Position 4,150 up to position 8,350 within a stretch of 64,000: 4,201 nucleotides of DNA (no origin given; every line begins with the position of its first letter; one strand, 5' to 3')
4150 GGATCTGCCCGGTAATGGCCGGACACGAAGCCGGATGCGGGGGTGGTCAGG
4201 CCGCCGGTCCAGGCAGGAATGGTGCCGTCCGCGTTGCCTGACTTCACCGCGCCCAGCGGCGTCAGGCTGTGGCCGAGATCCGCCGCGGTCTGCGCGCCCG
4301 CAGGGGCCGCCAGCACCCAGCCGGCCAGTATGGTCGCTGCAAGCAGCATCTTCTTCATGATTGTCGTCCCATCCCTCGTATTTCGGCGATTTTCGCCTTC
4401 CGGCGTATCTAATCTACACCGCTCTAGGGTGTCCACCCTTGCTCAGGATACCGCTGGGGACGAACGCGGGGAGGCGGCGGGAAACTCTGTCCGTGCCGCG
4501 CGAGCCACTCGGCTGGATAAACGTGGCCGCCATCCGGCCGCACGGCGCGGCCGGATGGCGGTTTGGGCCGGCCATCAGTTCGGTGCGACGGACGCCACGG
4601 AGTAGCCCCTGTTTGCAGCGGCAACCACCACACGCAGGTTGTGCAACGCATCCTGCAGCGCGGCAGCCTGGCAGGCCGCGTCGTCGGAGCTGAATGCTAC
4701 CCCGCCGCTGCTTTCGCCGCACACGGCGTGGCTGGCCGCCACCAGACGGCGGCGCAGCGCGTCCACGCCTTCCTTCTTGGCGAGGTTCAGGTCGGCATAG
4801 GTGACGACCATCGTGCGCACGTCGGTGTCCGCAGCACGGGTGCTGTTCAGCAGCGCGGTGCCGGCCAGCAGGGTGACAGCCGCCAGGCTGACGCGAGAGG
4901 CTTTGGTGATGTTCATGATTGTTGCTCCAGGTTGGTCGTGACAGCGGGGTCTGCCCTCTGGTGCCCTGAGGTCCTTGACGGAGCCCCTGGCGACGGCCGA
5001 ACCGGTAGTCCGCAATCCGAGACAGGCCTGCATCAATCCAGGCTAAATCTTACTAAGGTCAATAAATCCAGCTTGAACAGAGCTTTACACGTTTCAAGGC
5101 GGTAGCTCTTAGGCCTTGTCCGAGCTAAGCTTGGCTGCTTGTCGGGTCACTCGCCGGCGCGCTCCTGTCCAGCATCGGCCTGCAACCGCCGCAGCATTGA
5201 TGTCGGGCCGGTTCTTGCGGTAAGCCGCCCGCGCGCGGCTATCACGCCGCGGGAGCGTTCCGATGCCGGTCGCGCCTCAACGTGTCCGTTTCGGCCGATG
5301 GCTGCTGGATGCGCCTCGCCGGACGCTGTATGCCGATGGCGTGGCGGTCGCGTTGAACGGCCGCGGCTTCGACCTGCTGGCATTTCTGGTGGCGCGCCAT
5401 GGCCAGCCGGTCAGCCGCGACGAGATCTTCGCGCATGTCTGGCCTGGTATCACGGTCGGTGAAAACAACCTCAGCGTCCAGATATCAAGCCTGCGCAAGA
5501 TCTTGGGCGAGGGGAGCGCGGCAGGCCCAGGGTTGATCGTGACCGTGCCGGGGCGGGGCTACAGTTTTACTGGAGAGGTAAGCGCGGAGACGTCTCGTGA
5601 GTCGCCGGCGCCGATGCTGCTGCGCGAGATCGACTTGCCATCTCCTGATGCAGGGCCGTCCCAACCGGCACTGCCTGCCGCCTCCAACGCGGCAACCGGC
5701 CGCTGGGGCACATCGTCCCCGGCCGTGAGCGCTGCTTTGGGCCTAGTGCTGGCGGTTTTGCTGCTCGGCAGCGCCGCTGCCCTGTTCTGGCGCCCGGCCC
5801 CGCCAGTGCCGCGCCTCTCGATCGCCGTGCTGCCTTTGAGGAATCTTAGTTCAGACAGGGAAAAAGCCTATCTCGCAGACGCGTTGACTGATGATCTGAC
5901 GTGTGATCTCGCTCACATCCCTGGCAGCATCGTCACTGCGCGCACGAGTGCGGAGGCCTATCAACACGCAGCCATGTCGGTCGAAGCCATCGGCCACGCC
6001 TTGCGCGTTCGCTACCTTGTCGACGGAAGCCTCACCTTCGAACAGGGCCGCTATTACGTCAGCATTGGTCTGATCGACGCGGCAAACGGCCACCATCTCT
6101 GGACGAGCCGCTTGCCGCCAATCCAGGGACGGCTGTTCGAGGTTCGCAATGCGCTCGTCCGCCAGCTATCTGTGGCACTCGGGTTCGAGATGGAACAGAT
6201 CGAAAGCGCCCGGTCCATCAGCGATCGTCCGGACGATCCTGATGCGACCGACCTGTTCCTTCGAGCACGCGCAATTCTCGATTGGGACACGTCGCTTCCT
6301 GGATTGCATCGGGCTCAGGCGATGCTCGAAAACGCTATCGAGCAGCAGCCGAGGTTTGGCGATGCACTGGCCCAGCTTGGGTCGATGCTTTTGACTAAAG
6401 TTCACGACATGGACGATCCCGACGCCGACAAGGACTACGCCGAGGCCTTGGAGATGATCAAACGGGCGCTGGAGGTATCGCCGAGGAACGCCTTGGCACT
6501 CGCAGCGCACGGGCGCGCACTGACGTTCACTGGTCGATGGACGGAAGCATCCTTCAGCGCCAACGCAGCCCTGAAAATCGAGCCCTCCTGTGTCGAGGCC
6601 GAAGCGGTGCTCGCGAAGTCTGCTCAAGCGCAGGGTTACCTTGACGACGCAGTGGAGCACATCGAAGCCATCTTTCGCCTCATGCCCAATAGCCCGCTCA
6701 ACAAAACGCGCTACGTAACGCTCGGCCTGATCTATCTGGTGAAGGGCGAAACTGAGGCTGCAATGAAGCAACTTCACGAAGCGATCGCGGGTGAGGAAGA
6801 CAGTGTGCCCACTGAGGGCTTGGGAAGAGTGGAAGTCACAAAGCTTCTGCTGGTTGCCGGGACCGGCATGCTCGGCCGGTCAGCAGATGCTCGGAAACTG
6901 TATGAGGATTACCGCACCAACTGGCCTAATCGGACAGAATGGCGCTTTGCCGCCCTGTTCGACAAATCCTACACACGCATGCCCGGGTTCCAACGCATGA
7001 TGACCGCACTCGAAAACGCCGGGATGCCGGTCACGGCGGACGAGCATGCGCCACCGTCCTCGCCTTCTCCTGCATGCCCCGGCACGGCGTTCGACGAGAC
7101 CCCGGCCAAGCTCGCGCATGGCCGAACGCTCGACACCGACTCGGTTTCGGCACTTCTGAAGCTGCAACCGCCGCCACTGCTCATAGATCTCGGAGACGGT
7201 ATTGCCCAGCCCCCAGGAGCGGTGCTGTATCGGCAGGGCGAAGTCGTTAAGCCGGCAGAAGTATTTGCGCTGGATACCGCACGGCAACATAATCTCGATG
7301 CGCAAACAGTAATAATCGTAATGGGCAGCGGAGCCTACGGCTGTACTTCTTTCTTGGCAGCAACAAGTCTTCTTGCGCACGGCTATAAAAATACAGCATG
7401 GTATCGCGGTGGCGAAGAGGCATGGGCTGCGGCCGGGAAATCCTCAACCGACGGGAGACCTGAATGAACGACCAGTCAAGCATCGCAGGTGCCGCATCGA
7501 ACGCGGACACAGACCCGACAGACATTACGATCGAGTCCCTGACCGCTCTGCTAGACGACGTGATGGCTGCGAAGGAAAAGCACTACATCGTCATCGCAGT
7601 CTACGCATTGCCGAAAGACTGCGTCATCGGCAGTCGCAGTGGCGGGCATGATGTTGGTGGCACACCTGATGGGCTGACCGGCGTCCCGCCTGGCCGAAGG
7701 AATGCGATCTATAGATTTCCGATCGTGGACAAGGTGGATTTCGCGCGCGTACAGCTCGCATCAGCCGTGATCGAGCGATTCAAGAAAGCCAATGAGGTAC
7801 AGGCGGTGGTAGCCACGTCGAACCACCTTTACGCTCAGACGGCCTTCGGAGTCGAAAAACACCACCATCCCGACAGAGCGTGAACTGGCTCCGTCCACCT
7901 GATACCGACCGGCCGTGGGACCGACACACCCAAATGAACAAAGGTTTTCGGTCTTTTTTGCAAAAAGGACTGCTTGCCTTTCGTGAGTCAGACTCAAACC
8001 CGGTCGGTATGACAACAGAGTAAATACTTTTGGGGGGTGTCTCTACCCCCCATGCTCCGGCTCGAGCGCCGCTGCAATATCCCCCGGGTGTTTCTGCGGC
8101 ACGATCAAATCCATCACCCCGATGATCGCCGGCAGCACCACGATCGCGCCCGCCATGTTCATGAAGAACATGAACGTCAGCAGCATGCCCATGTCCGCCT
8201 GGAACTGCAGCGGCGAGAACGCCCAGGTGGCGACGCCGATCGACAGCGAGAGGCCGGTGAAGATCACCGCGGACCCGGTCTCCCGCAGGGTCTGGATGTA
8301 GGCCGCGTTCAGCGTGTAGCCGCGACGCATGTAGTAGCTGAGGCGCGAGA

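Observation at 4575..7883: Candidate one-component envelope signalling module: UrcA-family secreted protein divergent from a ToxR/CadC-like wHTH-TM-TolB/TPR-rhodanese regulator plus a coupled orphan ORF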

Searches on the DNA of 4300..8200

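Call 73: search_rna_families(source=window, start=4300, end=8200, threshold=evalue, max_evalue=1)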
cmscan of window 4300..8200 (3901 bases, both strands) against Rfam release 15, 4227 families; matches with E-value up to 1: 0.
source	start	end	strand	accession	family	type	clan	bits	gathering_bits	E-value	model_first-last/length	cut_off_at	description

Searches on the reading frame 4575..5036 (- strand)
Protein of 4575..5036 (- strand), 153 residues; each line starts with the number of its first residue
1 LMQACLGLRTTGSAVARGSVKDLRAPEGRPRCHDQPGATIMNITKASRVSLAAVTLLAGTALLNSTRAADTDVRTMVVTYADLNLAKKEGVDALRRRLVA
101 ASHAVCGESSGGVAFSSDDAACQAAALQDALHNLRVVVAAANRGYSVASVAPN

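Call 3: search_protein_families(library=pfam, proteins=[window:4575-5036:-], max_evalue=0.1)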
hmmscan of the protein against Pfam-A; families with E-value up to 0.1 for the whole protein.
window:4575-5036:- (153 aa): 0 families

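Call 4: search_protein_families(library=ncbifam, proteins=[window:4575-5036:-], max_evalue=0.1)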
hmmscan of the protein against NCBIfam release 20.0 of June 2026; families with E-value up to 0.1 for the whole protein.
window:4575-5036:- (153 aa): 1 family
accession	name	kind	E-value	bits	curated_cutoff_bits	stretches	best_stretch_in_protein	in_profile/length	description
TIGR04433.1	UrcA_uranyl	subfamily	1.2e-15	57.4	25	1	52-137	4-90/92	UrcA family protein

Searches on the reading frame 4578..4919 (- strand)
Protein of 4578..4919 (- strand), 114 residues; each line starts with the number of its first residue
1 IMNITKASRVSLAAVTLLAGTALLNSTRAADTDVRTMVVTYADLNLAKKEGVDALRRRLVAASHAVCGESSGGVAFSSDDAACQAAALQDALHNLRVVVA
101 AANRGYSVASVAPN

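Call 81: search_solved_structures(query=window:4578-4919:-, max_evalue=5)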
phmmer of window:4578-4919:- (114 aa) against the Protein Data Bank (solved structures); distinct sequences matched with E-value up to 5: 1.
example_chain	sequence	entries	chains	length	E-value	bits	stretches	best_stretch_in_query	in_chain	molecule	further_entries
3kn8_A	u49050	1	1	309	1.3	12.9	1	36-69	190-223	Iron-utilization periplasmic protein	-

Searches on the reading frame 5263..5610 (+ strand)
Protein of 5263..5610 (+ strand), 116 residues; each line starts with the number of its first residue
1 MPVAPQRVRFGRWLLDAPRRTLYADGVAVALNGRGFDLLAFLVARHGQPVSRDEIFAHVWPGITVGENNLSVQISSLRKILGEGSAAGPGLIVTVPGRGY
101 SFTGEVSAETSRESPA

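Call 72: search_solved_structures(query=window:5263-5610:+, max_evalue=0.001)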
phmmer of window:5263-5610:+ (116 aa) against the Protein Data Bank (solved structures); distinct sequences matched with E-value up to 0.001: 32.
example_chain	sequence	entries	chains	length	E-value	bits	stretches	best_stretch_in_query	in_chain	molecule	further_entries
5ju7_A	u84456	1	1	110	1.7e-12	50.4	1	7-102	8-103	Transcriptional activator CadC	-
7lz9_A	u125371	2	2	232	2.1e-09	40.5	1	14-107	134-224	Putative two-component system response regulator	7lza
6zwt_A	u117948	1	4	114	8.3e-09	38.5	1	7-105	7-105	Two-component response regulator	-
3q9v_A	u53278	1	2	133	1.2e-08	38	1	8-104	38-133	DNA-binding response regulator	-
2oqr_A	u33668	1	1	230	3.2e-07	33.4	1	13-104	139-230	Sensory transduction protein regX3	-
1odd_A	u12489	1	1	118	4.4e-07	33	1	8-105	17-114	TRANSCRIPTIONAL REGULATORY PROTEIN OMPR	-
1opc_A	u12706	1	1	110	4.5e-07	33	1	8-105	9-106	OMPR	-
2naz_A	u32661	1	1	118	4.5e-07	32.9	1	5-107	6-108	Transcriptional regulatory protein RstA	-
6lxl_A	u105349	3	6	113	4.8e-07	32.9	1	8-106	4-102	Transcriptional regulatory protein OmpR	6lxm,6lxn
2jpb_A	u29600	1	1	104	5.5e-07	32.7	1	8-105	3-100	Transcriptional regulatory protein ompR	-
2mlk_A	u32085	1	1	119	6.7e-07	32.4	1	6-103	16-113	RstA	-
4nhj_A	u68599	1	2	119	1.3e-06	31.4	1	6-103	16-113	DNA-binding transcriptional regulator RstA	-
7nmb_A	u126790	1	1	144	2.2e-06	30.7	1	35-108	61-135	Cholera toxin transcriptional activator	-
8b4b_W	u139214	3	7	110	2.8e-06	30.4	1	34-106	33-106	Cholera toxin transcriptional activator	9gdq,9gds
8b4c_D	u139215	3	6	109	3.1e-06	30.2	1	34-106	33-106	Cholera toxin transcriptional activator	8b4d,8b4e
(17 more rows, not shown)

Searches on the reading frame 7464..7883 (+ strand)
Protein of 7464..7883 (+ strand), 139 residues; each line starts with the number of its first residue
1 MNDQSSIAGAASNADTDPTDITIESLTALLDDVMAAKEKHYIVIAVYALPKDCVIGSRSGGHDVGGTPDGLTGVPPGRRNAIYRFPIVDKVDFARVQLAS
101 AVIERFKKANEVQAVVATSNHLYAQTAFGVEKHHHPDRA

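Call 3: search_protein_families(library=pfam, proteins=[window:7464-7883:+], max_evalue=0.1)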
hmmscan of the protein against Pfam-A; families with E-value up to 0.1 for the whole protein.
window:7464-7883:+ (139 aa): 0 families

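Call 4: search_protein_families(library=ncbifam, proteins=[window:7464-7883:+], max_evalue=0.1)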
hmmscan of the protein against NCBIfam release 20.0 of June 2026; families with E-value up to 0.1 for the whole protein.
window:7464-7883:+ (139 aa): 0 families

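Call 38: find_homologous_proteins(query=window:7464-7880:+, max_evalue=0.001)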
Query window:7464-7880:+ (139 aa): 1 proteins with E <= 0.001 among 31 candidates.
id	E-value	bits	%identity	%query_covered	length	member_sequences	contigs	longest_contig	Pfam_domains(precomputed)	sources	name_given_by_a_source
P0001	1.1e-85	302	100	100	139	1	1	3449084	-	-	-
